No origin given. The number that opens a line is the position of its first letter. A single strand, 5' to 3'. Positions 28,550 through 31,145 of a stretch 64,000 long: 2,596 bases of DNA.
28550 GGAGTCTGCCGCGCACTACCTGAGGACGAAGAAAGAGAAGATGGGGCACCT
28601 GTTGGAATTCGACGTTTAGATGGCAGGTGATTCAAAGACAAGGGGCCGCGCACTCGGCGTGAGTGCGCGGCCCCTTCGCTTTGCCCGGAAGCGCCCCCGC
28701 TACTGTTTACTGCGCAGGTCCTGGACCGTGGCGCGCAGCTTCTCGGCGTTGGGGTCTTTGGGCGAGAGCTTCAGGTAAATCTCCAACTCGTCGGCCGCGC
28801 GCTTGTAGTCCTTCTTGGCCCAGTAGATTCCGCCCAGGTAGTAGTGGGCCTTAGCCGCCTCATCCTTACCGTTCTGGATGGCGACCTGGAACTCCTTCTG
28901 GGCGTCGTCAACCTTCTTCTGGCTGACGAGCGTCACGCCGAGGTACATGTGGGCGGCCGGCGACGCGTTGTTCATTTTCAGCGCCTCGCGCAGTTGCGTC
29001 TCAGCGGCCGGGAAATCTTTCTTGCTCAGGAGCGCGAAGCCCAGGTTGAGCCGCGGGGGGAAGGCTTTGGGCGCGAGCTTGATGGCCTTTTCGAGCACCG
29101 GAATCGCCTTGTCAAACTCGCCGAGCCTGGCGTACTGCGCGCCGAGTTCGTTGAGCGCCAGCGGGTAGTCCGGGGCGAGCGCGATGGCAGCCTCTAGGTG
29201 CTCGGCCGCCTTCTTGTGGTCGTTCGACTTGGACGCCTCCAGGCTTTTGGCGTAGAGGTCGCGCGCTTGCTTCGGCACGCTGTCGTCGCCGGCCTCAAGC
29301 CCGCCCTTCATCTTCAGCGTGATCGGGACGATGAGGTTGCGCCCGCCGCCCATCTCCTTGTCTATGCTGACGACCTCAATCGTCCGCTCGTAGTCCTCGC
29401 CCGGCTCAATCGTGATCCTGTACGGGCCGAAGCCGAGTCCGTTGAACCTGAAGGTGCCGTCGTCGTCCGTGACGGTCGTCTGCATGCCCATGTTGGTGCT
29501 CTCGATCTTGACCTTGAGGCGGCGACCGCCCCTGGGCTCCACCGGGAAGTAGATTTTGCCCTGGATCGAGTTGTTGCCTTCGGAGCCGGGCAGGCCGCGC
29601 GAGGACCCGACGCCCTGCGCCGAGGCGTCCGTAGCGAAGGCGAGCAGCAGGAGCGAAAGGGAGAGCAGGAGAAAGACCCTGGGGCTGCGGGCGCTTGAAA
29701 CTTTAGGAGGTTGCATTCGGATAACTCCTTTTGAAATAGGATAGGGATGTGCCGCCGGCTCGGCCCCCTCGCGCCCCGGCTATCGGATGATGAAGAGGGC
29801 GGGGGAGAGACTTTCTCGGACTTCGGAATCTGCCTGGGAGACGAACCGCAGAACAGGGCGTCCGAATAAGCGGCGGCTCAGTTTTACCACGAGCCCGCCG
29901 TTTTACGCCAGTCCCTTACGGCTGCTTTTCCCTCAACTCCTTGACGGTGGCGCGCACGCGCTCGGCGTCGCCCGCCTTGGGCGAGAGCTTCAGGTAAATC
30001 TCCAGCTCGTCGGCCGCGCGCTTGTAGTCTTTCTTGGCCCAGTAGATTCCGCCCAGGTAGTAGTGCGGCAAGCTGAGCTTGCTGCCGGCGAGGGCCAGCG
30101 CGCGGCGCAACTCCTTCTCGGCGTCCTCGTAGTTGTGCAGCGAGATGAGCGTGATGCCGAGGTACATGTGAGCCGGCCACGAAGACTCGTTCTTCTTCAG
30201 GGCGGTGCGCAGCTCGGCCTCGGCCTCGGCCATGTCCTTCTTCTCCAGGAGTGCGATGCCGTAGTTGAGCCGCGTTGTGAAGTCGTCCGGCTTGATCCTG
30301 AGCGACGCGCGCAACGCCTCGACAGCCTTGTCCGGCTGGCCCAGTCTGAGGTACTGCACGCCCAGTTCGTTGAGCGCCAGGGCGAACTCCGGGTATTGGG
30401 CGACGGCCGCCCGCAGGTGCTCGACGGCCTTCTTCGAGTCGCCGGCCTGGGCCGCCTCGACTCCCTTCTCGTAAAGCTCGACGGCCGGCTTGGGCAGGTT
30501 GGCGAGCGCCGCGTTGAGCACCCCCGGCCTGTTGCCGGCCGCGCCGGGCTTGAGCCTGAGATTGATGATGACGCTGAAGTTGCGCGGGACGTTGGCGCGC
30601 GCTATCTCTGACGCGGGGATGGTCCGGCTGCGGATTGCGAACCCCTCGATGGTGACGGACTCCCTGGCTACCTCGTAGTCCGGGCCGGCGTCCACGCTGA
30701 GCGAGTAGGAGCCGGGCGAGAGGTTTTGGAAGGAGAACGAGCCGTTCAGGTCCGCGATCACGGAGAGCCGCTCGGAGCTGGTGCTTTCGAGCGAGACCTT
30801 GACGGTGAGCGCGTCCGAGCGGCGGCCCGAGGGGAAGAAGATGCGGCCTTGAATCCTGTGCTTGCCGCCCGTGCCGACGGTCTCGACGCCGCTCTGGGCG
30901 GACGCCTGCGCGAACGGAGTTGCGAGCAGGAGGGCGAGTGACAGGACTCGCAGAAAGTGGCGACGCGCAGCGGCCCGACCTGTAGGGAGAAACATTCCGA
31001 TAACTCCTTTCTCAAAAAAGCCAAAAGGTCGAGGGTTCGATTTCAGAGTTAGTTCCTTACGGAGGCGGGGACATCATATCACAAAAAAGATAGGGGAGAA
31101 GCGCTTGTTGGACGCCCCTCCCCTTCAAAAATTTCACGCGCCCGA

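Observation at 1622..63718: About 15 long hairpins with tandem-repetitive arms, almost all abutting stop codons: a dense non-coding element class I cannot name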

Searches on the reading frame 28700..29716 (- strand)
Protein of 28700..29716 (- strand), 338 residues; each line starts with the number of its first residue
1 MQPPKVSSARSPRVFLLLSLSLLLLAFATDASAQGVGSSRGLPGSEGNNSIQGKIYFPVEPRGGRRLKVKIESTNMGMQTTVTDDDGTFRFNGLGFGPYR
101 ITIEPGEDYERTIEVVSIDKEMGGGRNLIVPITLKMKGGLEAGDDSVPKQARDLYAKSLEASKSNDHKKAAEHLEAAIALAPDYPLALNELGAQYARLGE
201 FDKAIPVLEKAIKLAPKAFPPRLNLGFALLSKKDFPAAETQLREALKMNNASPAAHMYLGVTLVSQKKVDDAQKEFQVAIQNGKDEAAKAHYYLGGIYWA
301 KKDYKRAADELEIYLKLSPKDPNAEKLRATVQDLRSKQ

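Call 10: search_protein_families(library=pfam, proteins=[window:28700-29716:-])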
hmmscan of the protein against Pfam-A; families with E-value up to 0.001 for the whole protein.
window:28700-29716:- (338 aa): 20 families
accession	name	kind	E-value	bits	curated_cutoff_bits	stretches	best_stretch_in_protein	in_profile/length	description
PF07719.23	TPR_2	-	5.1e-24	82.8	27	2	186-217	2-33/34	Tetratricopeptide repeat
PF13432.12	TPR_16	-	4.1e-23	81.9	32.7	3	265-322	9-65/65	Tetratricopeptide repeat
PF14559.12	TPR_19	-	7.1e-19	68.3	25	4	229-288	1-61/68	Tetratricopeptide repeat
PF13428.12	TPR_14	-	3.9e-18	64.6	23.5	1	187-226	3-42/44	Tetratricopeptide repeat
PF00515.34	TPR_1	-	4.9e-17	61.4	27.8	1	186-217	2-33/34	Tetratricopeptide repeat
PF13414.12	TPR_11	-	3.2e-14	52.8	26.8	2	164-199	7-42/42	TPR repeat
PF13181.12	TPR_8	-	9.7e-13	47.6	25.7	1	189-217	5-33/34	Tetratricopeptide repeat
PF13424.12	TPR_12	-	6.6e-12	45.9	30.1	2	187-248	5-74/77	Tetratricopeptide repeat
PF13371.12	TPR_9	-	7.2e-12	45.6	35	1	163-218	7-62/73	Tetratricopeptide repeat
PF13431.12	TPR_17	-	7.3e-11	41.9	24.4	1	174-205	2-33/34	Tetratricopeptide repeat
PF13374.12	TPR_10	-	9.3e-07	29.1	27.5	0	223-248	6-31/42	Tetratricopeptide repeat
PF13176.12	TPR_7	-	1.5e-06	28.2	27.9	0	187-215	1-29/36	Tetratricopeptide repeat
PF13174.12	TPR_6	-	8.2e-06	26.6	26.3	0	192-217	7-32/33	Tetratricopeptide repeat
PF23914.1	TPR_CcmH_CycH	-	9.2e-06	26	42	1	191-281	56-149/158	Cytochrome c-type biogenesis protein H TPR domain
PF13620.12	CarboxypepD_reg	-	2.9e-05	24.7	32.3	1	69-113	19-64/82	Carboxypeptidase regulatory-like domain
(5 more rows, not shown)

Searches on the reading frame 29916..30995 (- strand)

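Call 10: search_protein_families(library=pfam, proteins=[window:29916-30995:-])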
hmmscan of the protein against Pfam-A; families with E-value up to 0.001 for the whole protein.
window:29916-30995:- (359 aa): 18 families
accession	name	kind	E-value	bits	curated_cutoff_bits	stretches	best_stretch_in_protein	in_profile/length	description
PF13432.12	TPR_16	-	7.8e-24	84.2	32.7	4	175-238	1-64/65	Tetratricopeptide repeat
PF07719.23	TPR_2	-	7.7e-23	79.1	27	2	205-238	1-34/34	Tetratricopeptide repeat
PF00515.34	TPR_1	-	1.3e-16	60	27.8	1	205-238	1-34/34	Tetratricopeptide repeat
PF13428.12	TPR_14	-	3.8e-16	58.4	23.5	1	210-246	6-42/44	Tetratricopeptide repeat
PF14559.12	TPR_19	-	4.4e-15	56.2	25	2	182-238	2-58/68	Tetratricopeptide repeat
PF13371.12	TPR_9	-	3.3e-14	53.1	35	1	215-271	5-61/73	Tetratricopeptide repeat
PF13431.12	TPR_17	-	5.4e-13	48.5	24.4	1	195-225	3-33/34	Tetratricopeptide repeat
PF13181.12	TPR_8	-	1.5e-11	43.9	25.7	0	207-238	3-34/34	Tetratricopeptide repeat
PF13424.12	TPR_12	-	1.5e-10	41.5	30.1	1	205-267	3-73/77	Tetratricopeptide repeat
PF23914.1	TPR_CcmH_CycH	-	1.9e-08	34.7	42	1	193-302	38-150/158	Cytochrome c-type biogenesis protein H TPR domain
PF13414.12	TPR_11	-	2.3e-08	34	26.8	0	215-251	4-40/42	TPR repeat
PF24575.1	TPR_Slam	-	1.2e-07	32.5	35.2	0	219-261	61-103/104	Surface lipoprotein assembly modifier, N-terminal TPR repeats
PF13174.12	TPR_6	-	5.8e-07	30.2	26.3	0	183-203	12-32/33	Tetratricopeptide repeat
PF13620.12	CarboxypepD_reg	-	1.3e-06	29.1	32.3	1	48-117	2-70/82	Carboxypeptidase regulatory-like domain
PF12895.13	ANAPC3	-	2.4e-05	25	27.2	0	194-263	12-80/82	Anaphase-promoting complex, cyclosome, subunit 3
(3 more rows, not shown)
